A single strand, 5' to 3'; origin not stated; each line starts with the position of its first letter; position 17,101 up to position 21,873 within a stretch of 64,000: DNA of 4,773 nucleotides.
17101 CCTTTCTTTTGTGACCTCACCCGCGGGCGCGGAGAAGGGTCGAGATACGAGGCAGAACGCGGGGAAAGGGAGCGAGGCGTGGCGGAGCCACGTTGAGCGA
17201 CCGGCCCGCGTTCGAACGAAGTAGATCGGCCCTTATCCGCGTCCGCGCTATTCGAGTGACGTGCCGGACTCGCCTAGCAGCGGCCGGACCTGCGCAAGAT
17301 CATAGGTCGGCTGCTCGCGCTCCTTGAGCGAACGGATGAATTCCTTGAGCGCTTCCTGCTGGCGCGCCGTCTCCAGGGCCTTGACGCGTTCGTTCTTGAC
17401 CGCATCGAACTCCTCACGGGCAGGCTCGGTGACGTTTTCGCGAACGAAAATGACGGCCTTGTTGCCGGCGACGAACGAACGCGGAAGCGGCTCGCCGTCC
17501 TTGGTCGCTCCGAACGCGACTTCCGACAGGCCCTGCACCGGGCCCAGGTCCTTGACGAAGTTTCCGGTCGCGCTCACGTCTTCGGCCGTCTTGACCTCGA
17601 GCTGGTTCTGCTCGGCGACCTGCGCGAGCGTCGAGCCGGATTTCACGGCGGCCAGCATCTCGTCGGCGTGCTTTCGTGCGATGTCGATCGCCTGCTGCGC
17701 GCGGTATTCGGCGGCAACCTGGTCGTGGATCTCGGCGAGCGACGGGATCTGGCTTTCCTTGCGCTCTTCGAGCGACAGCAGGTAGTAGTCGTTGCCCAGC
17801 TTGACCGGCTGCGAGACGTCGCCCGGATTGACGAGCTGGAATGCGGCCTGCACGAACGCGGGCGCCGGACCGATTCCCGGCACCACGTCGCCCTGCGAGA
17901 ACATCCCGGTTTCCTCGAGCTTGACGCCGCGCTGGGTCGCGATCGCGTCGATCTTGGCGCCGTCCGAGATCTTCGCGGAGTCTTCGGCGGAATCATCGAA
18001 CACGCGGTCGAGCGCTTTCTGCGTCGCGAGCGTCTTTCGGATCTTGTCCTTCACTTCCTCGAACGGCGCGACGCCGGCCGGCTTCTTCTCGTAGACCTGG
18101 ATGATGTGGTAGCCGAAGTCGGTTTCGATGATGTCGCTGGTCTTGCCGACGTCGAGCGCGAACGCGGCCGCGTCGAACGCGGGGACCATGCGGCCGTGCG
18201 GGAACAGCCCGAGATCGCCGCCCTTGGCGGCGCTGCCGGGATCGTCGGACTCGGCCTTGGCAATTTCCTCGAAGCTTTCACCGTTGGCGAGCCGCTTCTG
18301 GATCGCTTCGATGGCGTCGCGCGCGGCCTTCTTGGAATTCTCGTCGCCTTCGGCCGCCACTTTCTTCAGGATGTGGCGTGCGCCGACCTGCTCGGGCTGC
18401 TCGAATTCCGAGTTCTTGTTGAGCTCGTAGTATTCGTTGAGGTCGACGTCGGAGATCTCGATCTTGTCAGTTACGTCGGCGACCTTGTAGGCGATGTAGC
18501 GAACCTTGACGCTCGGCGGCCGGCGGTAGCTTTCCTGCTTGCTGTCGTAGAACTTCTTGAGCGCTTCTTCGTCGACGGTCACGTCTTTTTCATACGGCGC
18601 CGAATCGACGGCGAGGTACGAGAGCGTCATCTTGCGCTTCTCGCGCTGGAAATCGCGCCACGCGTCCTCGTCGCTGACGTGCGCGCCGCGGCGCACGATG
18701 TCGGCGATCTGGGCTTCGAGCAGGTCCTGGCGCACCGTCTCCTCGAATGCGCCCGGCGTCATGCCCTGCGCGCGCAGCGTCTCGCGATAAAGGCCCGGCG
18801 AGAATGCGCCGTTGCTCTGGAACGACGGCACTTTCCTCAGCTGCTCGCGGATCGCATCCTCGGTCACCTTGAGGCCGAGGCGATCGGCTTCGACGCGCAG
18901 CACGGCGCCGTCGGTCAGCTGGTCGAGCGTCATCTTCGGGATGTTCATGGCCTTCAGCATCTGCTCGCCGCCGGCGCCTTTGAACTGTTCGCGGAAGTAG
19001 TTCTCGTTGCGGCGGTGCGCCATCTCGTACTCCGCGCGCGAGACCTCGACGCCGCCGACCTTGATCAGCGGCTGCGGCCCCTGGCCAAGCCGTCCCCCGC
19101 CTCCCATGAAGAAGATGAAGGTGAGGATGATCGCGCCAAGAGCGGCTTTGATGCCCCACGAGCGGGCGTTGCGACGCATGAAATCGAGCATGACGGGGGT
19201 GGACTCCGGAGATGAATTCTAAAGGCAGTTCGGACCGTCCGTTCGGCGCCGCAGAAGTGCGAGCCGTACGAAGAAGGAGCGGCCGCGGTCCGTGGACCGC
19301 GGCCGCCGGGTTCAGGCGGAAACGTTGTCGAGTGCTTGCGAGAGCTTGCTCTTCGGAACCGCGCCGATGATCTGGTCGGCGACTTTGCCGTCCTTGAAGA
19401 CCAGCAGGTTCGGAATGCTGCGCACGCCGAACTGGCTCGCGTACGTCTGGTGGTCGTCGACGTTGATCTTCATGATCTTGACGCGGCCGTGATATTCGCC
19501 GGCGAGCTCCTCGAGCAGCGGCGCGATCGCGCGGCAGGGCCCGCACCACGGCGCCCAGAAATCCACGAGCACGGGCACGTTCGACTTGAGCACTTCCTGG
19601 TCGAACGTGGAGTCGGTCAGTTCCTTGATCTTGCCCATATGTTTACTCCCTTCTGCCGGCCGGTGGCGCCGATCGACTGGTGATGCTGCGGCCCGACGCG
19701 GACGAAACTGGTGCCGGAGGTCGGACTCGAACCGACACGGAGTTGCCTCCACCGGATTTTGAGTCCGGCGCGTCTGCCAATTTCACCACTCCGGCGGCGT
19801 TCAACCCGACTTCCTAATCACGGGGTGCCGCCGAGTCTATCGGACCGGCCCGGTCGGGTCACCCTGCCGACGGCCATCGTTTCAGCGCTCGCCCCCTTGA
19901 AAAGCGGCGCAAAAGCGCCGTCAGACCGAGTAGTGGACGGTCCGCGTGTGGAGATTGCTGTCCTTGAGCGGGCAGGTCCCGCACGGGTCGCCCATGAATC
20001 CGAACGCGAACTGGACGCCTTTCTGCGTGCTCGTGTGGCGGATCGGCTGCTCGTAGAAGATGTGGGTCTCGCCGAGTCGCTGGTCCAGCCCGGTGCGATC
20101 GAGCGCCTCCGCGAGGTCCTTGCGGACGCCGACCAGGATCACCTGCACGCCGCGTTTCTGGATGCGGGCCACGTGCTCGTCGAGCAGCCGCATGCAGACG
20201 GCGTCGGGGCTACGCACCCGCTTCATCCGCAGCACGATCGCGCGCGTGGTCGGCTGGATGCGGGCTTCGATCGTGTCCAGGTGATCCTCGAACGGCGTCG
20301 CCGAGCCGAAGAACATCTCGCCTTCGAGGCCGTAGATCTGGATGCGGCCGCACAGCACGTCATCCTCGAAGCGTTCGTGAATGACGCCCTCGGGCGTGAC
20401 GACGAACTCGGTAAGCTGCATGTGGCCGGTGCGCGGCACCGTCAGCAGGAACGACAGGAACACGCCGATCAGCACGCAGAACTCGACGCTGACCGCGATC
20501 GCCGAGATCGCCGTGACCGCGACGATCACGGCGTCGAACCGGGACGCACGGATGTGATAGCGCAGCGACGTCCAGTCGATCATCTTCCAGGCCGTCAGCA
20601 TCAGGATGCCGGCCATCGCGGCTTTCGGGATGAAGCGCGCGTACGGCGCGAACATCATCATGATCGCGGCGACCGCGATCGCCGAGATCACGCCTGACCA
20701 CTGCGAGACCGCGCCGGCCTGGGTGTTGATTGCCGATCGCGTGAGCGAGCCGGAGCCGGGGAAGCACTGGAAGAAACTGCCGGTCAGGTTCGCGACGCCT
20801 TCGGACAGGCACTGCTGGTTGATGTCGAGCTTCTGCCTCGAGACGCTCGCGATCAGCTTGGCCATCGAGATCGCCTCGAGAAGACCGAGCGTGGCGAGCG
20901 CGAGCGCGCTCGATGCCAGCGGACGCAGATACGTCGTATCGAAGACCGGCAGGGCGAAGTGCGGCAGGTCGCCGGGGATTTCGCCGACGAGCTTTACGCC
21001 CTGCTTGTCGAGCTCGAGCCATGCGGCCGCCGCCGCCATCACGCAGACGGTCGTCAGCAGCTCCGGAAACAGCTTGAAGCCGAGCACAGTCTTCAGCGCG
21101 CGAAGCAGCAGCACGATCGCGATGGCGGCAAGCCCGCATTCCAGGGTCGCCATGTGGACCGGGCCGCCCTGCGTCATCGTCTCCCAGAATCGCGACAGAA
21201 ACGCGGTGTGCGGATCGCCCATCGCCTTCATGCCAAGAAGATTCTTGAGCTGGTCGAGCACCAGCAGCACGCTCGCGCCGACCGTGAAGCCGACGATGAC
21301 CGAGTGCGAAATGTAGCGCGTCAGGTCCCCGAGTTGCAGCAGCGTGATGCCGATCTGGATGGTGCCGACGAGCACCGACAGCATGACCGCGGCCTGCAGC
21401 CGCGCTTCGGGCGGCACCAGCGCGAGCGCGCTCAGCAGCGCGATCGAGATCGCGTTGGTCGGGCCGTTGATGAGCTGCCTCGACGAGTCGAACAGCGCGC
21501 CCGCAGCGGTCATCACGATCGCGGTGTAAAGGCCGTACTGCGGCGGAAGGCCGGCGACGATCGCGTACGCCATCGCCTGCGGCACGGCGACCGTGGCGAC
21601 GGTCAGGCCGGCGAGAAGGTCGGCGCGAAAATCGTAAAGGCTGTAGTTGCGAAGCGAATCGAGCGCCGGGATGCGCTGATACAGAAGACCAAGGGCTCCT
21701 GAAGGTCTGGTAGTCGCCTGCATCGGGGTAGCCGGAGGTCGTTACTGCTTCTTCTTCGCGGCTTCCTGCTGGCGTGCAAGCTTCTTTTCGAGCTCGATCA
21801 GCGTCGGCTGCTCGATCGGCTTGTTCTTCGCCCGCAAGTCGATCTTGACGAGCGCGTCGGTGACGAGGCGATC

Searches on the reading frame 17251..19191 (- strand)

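Call 75: search_protein_families(library=pfam, proteins=[window:17251-19191:-], max_evalue=0.00001)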
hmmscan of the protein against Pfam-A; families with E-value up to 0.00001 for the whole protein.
window:17251-19191:- (647 aa): 5 families
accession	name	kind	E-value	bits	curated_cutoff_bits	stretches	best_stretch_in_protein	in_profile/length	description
PF13624.11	SurA_N_3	-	2e-44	151.7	27.2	1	1-162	1-161/162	SurA-like N-terminal domain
PF00639.27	Rotamase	-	2.6e-30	105.7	21.7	1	273-366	1-95/97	PPIC-type PPIASE domain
PF13616.12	Rotamase_3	-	4.5e-30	105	22.5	1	260-370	6-116/116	PPIC-type PPIASE domain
PF13145.12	Rotamase_2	-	8e-30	104.6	27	2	246-382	1-121/121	PPIC-type PPIASE domain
PF13623.11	SurA_N_2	-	4.1e-23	82.3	28.5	1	2-138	1-144/145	SurA-like N-terminal domain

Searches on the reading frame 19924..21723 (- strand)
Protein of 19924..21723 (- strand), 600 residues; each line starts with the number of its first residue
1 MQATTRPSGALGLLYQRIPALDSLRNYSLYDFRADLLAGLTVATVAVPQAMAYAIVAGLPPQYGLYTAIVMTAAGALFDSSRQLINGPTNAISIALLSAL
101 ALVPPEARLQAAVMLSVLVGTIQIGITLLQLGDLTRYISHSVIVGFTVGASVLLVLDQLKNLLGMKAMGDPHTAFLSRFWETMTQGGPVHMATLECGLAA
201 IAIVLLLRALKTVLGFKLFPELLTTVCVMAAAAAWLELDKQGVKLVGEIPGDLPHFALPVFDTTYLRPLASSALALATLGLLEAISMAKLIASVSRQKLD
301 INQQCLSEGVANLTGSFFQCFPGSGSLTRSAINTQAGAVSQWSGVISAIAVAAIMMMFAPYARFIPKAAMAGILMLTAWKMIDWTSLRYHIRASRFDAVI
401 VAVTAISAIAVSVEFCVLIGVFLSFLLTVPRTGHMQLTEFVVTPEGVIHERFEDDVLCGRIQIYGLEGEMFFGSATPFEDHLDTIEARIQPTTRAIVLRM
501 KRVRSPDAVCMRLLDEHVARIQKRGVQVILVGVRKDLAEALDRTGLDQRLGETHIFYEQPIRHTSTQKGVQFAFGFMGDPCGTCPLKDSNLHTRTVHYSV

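Call 75: search_protein_families(library=pfam, proteins=[window:19924-21723:-], max_evalue=0.00001)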
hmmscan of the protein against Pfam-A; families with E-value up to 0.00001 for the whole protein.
window:19924-21723:- (600 aa): 2 families
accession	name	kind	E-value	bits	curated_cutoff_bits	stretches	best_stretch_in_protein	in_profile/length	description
PF00916.26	Sulfate_transp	-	1.2e-87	294.6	23.2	1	32-404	1-380/380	Sulfate permease family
PF01740.26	STAS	-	3e-12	46.7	22.6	1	460-554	9-98/106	STAS domain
